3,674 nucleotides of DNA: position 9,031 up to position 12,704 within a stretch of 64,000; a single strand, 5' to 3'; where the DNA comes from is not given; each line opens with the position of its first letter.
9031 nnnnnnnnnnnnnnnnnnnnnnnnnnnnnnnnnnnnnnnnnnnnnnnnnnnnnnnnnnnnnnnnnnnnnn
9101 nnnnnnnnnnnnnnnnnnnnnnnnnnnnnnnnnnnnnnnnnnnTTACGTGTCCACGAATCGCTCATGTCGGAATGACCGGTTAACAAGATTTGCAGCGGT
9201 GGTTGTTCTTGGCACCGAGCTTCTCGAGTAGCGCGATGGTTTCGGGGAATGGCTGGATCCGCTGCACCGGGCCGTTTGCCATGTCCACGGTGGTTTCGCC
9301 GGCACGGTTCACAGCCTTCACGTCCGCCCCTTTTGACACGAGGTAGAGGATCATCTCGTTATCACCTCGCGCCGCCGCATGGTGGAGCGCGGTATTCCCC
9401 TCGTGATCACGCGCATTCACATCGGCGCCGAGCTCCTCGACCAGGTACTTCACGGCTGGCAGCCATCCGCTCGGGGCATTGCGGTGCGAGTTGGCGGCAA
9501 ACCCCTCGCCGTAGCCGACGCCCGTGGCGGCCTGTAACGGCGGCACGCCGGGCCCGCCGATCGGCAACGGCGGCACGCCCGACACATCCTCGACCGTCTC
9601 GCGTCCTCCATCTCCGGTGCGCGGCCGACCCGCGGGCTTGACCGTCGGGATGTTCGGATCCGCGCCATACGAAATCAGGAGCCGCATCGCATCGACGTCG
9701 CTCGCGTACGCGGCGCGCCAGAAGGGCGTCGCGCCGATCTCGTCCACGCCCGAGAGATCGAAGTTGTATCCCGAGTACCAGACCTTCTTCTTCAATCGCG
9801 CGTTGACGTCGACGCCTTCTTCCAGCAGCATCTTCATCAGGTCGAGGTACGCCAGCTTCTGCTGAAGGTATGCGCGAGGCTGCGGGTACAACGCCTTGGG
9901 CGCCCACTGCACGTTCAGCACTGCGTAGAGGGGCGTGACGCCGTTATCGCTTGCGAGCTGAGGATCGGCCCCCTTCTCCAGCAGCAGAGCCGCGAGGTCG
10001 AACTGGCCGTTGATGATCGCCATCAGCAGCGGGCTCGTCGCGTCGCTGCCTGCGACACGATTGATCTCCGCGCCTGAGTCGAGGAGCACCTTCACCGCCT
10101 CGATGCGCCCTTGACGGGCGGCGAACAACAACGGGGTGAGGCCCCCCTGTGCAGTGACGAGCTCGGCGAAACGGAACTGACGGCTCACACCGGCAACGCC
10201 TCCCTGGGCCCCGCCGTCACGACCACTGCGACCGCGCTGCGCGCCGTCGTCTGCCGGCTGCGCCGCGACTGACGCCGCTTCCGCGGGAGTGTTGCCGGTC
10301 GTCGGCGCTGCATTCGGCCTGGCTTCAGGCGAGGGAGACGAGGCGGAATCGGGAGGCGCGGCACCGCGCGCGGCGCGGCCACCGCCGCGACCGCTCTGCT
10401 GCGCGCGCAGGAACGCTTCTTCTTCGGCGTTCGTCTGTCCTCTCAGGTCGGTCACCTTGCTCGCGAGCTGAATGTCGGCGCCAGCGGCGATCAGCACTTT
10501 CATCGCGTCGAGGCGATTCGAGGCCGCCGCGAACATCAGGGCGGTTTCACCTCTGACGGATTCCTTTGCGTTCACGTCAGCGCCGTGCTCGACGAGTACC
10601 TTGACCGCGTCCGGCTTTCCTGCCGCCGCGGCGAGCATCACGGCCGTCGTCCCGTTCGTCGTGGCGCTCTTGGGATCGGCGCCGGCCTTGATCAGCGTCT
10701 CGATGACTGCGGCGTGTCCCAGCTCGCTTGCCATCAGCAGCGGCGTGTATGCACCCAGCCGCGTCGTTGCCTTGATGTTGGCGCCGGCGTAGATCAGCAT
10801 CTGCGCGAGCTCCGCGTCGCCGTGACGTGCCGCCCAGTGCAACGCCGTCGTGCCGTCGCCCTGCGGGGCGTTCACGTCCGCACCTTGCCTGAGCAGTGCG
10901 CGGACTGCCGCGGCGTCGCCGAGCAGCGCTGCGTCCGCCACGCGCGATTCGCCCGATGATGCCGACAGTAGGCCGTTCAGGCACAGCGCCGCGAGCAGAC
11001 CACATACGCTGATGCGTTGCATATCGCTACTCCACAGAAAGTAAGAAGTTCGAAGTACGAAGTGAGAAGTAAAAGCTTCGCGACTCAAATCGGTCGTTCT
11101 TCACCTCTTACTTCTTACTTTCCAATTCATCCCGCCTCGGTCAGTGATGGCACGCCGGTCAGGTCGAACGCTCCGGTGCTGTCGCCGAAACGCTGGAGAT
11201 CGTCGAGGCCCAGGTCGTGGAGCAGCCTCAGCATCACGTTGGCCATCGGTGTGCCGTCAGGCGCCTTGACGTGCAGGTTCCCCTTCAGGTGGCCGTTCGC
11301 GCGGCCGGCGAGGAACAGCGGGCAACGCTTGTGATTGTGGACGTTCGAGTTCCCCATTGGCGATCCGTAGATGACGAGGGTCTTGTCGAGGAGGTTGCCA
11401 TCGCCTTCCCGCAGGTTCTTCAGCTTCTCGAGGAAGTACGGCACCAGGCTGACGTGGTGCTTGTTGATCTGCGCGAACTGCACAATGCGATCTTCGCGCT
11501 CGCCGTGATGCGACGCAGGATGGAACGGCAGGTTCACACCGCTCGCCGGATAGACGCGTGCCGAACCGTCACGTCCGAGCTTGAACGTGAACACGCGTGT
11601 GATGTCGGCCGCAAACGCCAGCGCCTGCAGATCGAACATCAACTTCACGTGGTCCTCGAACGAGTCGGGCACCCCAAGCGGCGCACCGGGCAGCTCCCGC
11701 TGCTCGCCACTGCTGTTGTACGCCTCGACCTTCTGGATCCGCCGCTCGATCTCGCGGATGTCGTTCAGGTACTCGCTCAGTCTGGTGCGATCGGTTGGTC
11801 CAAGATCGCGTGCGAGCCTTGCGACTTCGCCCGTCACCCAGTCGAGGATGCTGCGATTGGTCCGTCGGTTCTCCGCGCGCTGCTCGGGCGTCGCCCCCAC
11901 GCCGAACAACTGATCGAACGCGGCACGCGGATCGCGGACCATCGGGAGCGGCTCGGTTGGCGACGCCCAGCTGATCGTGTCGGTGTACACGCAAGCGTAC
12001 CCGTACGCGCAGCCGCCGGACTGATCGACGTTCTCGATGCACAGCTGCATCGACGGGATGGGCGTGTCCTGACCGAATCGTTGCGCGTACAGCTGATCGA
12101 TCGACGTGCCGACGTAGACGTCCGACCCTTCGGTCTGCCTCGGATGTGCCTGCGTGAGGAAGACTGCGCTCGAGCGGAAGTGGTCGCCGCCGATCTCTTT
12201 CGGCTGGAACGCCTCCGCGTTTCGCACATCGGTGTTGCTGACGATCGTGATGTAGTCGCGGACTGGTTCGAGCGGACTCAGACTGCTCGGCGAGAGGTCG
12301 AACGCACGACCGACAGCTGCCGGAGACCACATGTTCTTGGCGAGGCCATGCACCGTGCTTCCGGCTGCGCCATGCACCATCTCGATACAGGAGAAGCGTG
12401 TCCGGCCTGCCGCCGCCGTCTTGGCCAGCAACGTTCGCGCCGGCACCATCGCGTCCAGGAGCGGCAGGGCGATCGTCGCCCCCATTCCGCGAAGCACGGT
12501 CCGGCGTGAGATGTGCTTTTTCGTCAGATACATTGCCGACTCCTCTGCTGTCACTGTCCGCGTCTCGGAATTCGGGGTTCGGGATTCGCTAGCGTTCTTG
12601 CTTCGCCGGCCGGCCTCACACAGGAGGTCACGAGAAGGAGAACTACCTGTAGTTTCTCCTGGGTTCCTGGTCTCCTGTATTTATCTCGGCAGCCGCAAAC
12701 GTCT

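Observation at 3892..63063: Window-wide pattern: most intergenic spacers carry private short-unit arrays arranged as self-complementary arms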

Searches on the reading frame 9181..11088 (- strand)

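Call 16: search_protein_families(library=pfam, proteins=[window:9181-11088:-])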
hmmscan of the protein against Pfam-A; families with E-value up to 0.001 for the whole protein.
window:9181-11088:- (635 aa): 7 families
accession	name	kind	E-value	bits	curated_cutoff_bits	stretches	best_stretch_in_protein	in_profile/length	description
PF00023.36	Ank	-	1.9e-62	204.1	21.1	5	78-109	1-32/33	Ankyrin repeat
PF12796.13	Ank_2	-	1.2e-59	199.3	27.3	4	117-207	1-87/90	Ankyrin repeats (3 copies)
PF13637.12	Ank_4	-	2.5e-55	183.6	22.7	5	540-584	7-50/50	Ankyrin repeats (many copies)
PF13606.12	Ank_3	-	1.1e-49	160.2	22.3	3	563-591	1-29/30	Ankyrin repeat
PF13857.12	Ank_5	-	1.9e-40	136.9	27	3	553-604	5-56/56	Ankyrin repeats (many copies)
PF24521.3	Ank_KRIT1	-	1.7e-09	38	80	1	40-141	12-114/149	KRIT1 ankyrin-repeats domain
PF23745.1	ANK_LRRK2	-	5.6e-07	29.9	27.5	0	35-104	19-89/130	LRRK2 ANK repeat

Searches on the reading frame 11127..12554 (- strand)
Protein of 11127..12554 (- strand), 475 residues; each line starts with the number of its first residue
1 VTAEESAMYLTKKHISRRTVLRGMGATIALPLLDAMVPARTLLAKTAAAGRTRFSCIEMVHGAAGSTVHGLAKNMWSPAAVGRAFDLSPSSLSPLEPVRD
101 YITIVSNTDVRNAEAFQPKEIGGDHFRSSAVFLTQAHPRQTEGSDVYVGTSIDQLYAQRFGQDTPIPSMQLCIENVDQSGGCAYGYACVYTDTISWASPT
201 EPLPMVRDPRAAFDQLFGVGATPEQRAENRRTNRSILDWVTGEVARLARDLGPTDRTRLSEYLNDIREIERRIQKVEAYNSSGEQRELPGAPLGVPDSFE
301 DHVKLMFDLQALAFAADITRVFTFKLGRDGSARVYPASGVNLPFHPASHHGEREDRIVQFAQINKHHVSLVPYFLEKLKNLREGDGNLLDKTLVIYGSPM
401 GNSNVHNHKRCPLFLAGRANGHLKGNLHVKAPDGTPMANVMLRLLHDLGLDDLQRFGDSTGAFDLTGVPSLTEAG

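Call 16: search_protein_families(library=pfam, proteins=[window:11127-12554:-])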
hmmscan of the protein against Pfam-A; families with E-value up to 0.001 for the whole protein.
window:11127-12554:- (475 aa): 1 family
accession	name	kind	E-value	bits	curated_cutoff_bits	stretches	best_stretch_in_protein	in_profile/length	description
PF07586.16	HXXSHH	-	3.4e-86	290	30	1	68-370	8-305/307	Protein of unknown function (DUF1552)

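Call 64: find_homologous_proteins(query=window:11127-12554:-, max_evalue=1e-100)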
Query window:11127-12554:- (475 aa): 7991 proteins with E <= 1e-100 among 8000 candidates; the best 120 are listed.
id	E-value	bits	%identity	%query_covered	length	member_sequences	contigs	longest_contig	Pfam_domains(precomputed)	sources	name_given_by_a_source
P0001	9.1e-297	1002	92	99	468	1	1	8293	PF07586.17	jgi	jgi:Protein of unknown function (DUF1552)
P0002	1.1e-295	999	92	99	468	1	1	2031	PF07586.17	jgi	jgi:hypothetical protein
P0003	2.8e-295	997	92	99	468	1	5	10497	PF07586.17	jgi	jgi:Protein of unknown function (DUF1552)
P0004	5.8e-284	960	89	97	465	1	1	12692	PF07586.17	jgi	jgi:Protein of unknown function (DUF1552)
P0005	2.7e-283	958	87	98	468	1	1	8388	PF07586.17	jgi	jgi:hypothetical protein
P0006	1.2e-282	956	87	98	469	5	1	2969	PF07586.17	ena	-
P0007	1.2e-282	956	87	98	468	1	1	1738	PF07586.17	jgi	jgi:hypothetical protein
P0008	5.0e-281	950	87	98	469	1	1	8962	PF07586.17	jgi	jgi:hypothetical protein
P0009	2.1e-280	948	87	97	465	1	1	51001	PF07586.17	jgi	jgi:hypothetical protein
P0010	3.8e-280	947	86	98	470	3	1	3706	PF07586.17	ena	-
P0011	9.7e-279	943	86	97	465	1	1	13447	PF07586.17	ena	-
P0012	1.9e-278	942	86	97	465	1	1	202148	PF07586.17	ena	-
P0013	2.5e-278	941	86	97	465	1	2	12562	PF07586.17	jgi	jgi:hypothetical protein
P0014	4.7e-278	941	87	97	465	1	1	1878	PF07586.17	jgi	jgi:Protein of unknown function (DUF1552)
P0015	6.7e-278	940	86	97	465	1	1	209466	PF07586.17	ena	-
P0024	3.2e-277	938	84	98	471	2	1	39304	PF07586.17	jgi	jgi:hypothetical protein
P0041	1.5e-275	932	86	98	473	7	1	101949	PF07586.17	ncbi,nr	ncbi:MAG TPA: DUF1552 domain-containing protein [Vicinamibacterales bacterium]|nr:DUF1552 domain-con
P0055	3.1e-273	925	84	98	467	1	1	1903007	PF07586.17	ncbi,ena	-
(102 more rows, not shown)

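Call 65: find_encoding_contigs(protein=P0003, flank=6000, max_places=3)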
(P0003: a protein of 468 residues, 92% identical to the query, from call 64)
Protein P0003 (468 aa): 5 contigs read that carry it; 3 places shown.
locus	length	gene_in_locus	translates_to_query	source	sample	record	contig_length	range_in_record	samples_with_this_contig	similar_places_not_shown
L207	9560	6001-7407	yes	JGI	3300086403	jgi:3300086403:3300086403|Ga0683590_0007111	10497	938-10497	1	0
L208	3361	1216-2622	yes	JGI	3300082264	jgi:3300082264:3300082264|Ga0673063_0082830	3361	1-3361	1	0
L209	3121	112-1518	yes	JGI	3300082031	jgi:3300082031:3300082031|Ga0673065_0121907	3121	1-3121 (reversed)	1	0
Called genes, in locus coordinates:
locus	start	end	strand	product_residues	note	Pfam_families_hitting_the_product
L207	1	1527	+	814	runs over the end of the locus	PF12704:MacB_PCD, PF02687:FtsX, PF12704:MacB_PCD, PF02687:FtsX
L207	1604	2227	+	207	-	PF00230:MIP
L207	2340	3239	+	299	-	PF02633:Creatininase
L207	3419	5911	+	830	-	PF07626:PSD3, PF07637:PSD5, PF07631:PSD4, PF07627:PSCyt3, PF07624:PSD2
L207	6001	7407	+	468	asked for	PF07586:HXXSHH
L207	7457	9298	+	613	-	PF12796:Ank_2, PF13637:Ank_4, PF00023:Ank, PF12796:Ank_2, PF13637:Ank_4, PF12796:Ank_2, PF13637:Ank_4, PF13857:Ank_5, +6 more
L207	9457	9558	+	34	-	?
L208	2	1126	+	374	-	?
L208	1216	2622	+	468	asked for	PF07586:HXXSHH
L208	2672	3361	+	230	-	?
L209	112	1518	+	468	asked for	PF07586:HXXSHH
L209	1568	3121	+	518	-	?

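Call 66: find_encoding_contigs(protein=P0004, flank=6000, max_places=2)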
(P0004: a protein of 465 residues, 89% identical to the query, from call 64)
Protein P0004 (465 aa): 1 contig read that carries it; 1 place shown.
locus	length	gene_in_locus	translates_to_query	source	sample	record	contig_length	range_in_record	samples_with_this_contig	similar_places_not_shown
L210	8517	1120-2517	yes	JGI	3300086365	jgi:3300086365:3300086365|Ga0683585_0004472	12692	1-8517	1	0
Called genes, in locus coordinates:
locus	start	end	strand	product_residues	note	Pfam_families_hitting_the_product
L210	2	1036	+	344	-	?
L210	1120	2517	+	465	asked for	PF07586:HXXSHH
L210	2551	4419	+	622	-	PF12796:Ank_2, PF13637:Ank_4, PF13857:Ank_5 (weak), PF00023:Ank, PF12796:Ank_2, PF12796:Ank_2, PF13637:Ank_4, PF13857:Ank_5, +5 more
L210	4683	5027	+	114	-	-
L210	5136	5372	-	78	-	-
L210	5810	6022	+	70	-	-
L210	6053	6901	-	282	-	-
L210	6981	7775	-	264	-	PF00561:Abhydrolase_1, PF12146:Hydrolase_4, PF12697:Abhydrolase_6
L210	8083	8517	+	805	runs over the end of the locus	PF12704:MacB_PCD, PF02687:FtsX, PF12704:MacB_PCD, PF02687:FtsX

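Call 67: find_encoding_contigs(protein=P0009, flank=10000, max_places=2)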
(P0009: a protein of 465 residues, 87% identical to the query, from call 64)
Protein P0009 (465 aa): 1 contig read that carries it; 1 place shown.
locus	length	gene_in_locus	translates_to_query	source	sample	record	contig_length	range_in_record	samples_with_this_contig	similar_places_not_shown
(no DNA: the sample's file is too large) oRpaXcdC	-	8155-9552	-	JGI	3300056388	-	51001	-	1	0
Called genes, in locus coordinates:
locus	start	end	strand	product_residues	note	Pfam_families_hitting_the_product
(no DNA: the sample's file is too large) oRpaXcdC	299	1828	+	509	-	-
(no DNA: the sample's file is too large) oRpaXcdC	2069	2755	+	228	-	PF04542:Sigma70_r2, PF07638:Sigma70_ECF (weak), PF08281:Sigma70_r4_2, PF04545:Sigma70_r4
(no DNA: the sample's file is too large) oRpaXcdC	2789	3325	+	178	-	-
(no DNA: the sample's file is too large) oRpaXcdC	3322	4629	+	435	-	-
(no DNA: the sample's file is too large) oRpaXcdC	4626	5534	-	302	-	PF03328:HpcH_HpaI (weak)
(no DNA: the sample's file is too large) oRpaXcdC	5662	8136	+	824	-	PF13442:Cytochrome_CBB3 (faint), PF07626:PSD3, PF07637:PSD5, PF07631:PSD4, PF07627:PSCyt3, PF07624:PSD2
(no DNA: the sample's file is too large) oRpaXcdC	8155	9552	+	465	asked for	PF07586:HXXSHH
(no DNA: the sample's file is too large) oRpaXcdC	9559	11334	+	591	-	PF12796:Ank_2, PF13637:Ank_4, PF00023:Ank, PF12796:Ank_2, PF13637:Ank_4, PF12796:Ank_2, PF12796:Ank_2, PF13637:Ank_4, +8 more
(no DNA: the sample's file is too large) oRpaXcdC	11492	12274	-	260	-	PF03544:TonB_C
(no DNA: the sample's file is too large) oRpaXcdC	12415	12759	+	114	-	-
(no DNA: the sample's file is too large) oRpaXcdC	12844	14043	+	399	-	PF02073:Peptidase_M29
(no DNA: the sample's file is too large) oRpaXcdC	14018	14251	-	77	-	-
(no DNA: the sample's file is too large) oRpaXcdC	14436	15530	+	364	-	PF00753:Lactamase_B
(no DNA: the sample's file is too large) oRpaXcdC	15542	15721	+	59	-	-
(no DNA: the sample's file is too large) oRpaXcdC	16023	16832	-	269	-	-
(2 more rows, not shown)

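Call 68: find_encoding_contigs(protein=P0055, flank=10000, max_places=2)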
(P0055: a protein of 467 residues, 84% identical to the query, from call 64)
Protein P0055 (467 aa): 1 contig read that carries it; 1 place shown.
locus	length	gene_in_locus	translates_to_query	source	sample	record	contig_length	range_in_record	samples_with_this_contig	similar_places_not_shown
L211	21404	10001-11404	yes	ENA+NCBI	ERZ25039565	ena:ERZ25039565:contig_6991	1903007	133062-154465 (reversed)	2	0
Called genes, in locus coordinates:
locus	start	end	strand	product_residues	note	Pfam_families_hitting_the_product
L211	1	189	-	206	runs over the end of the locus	-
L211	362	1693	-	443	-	PF00291:PALP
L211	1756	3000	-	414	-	PF00291:PALP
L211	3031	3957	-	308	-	PF00288:GHMP_kinases_N, PF08544:GHMP_kinases_C (weak)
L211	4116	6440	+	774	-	PF02897:Peptidase_S9_N, PF00326:Peptidase_S9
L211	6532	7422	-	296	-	PF03328:HpcH_HpaI (weak)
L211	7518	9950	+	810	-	PF13442:Cytochrome_CBB3 (faint), PF07635:PSCyt1 (weak), PF07626:PSD3, PF07637:PSD5, PF07631:PSD4, PF07627:PSCyt3, PF07624:PSD2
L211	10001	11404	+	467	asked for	PF07586:HXXSHH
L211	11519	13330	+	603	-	PF12796:Ank_2, PF13637:Ank_4, PF00023:Ank, PF12796:Ank_2, PF00023:Ank, PF13637:Ank_4, PF00023:Ank, PF12796:Ank_2, +11 more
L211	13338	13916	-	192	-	PF01590:GAF, PF13185:GAF_2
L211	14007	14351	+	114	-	PF03551:PadR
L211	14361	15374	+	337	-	-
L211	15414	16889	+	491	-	PF13360:PQQ_2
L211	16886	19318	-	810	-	PF12704:MacB_PCD, PF02687:FtsX, PF12704:MacB_PCD, PF02687:FtsX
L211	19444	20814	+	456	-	PF01554:MatE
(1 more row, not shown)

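Call 80: find_encoding_contigs(protein=P0041, flank=10000, max_places=1)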
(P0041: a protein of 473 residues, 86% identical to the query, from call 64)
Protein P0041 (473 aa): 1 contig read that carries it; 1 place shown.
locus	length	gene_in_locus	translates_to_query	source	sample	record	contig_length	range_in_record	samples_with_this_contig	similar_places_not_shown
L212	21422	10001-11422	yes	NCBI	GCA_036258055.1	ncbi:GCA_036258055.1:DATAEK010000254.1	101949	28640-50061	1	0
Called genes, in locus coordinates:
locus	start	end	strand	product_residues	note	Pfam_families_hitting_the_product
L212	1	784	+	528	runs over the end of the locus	-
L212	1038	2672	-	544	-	PF05960:DUF885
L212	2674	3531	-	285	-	-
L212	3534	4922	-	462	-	PF01565:FAD_binding_4, PF02913:FAD-oxidase_C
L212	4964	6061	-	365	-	-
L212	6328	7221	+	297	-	PF02633:Creatininase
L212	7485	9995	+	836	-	PF07635:PSCyt1 (faint), PF07626:PSD3, PF07637:PSD5, PF07631:PSD4, PF07627:PSCyt3, PF07624:PSD2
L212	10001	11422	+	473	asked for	PF07586:HXXSHH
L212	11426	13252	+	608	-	PF12796:Ank_2, PF13637:Ank_4, PF00023:Ank (weak), PF12796:Ank_2, PF13637:Ank_4, PF12796:Ank_2, PF13637:Ank_4, PF13857:Ank_5, +7 more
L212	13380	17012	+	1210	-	PF00069:Pkinase, PF07714:PK_Tyr_Ser-Thr, PF00515:TPR_1 (weak), PF14559:TPR_19, PF17874:TPR_MalT, PF13424:TPR_12, PF13424:TPR_12, PF13424:TPR_12, +18 more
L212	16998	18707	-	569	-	PF13231:PMT_2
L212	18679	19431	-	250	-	PF07589:PEP_exosort_dom (weak)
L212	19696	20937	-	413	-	PF13439:Glyco_transf_4 (weak), PF13579:Glyco_trans_4_4, PF00534:Glycos_transf_1 (weak)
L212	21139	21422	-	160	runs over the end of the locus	PF01047:MarR, PF12802:MarR_2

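Call 81: find_encoding_contigs(protein=P0012, flank=10000, max_places=1)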
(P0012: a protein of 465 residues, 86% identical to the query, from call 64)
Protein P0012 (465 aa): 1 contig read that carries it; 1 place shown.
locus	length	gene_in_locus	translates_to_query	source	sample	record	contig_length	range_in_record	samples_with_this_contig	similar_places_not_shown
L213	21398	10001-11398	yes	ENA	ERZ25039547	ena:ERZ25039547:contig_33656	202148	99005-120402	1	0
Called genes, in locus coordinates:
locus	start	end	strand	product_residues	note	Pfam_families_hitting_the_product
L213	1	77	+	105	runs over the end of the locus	PF03551:PadR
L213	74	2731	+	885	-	PF12704:MacB_PCD, PF02687:FtsX, PF12704:MacB_PCD, PF02687:FtsX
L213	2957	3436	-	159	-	PF19780:DUF6265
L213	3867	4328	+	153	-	PF04542:Sigma70_r2, PF07638:Sigma70_ECF (weak), PF08281:Sigma70_r4_2, PF04545:Sigma70_r4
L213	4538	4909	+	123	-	-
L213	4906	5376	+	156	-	-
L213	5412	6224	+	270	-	-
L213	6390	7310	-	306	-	PF03328:HpcH_HpaI (weak)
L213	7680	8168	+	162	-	PF13442:Cytochrome_CBB3 (weak), PF07626:PSD3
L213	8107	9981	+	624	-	PF07637:PSD5, PF07631:PSD4, PF07627:PSCyt3, PF07624:PSD2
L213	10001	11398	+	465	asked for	PF07586:HXXSHH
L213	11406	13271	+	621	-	PF12796:Ank_2, PF13637:Ank_4, PF13857:Ank_5 (weak), PF00023:Ank, PF12796:Ank_2, PF12796:Ank_2, PF13637:Ank_4, PF13857:Ank_5, +8 more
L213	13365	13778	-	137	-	-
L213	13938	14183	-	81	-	PF03544:TonB_C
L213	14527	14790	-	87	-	-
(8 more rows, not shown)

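Call 82: find_encoding_contigs(protein=P0024, flank=10000, max_places=1)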
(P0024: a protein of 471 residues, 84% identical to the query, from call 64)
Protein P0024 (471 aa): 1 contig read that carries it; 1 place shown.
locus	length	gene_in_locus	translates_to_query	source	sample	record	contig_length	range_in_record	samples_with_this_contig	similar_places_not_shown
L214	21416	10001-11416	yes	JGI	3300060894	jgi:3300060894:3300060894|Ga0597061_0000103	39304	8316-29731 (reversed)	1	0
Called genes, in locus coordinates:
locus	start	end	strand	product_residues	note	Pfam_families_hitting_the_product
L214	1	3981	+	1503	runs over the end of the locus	PF00310:GATase_2, PF04898:Glu_syn_central, PF01645:Glu_synthase, PF01493:GXGXG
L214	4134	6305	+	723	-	PF02897:Peptidase_S9_N, PF00326:Peptidase_S9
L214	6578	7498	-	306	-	PF03328:HpcH_HpaI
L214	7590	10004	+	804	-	PF13442:Cytochrome_CBB3 (faint), PF07635:PSCyt1 (weak), PF07626:PSD3, PF07637:PSD5, PF07631:PSD4, PF07627:PSCyt3, PF07624:PSD2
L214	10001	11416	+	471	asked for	PF07586:HXXSHH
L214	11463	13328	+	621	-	PF12796:Ank_2, PF13637:Ank_4, PF00023:Ank (weak), PF13857:Ank_5 (weak), PF12796:Ank_2, PF12796:Ank_2, PF13637:Ank_4, PF13637:Ank_4, +9 more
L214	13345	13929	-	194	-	PF13185:GAF_2, PF01590:GAF, PF13492:GAF_3 (faint)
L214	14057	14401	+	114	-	PF03551:PadR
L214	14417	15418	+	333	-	-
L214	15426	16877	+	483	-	PF01011:PQQ (faint), PF13360:PQQ_2, PF00036:EF-hand_1 (faint), PF13202:EF-hand_5 (faint)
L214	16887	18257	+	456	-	PF01554:MatE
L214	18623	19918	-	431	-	PF04455:Saccharop_dh_N, PF21571:ArgZ-like_C_1st, PF21570:ArgZ-like_C_2nd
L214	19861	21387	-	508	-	PF00370:FGGY_N, PF02782:FGGY_C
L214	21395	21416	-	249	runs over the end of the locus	PF00230:MIP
